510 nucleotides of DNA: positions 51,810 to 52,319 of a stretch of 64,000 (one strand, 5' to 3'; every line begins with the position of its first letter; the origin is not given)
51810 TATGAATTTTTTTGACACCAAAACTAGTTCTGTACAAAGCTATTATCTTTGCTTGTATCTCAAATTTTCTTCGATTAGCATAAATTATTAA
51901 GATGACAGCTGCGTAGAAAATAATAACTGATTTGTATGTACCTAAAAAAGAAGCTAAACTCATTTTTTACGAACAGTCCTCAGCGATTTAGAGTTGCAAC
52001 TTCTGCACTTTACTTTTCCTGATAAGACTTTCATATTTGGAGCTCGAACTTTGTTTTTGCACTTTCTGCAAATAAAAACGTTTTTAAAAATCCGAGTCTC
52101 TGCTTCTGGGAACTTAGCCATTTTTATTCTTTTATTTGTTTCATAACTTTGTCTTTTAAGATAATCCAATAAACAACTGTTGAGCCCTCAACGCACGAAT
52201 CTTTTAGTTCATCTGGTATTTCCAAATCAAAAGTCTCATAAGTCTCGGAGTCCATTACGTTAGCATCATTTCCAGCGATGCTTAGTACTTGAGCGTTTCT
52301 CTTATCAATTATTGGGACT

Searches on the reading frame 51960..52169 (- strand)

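Call 5: search_protein_families(library=pfam, proteins=[window:51960-52169:-], max_evalue=0.1)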
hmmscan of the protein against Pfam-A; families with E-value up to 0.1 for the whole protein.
window:51960-52169:- (69 aa): 3 families
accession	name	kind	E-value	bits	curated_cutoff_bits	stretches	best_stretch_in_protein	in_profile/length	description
PF01155.25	HypA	-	0.0026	18.2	28.9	1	8-66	47-100/112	Hydrogenase/urease nickel incorporation, metallochaperone, hypA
PF12760.12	Zn_ribbon_IS1595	-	0.02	15.3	25.4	1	27-59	14-44/46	Transposase zinc-ribbon domain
PF13408.12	Zn_ribbon_recom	-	0.043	14.6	25.3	0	49-61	2-14/58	Recombinase zinc beta ribbon domain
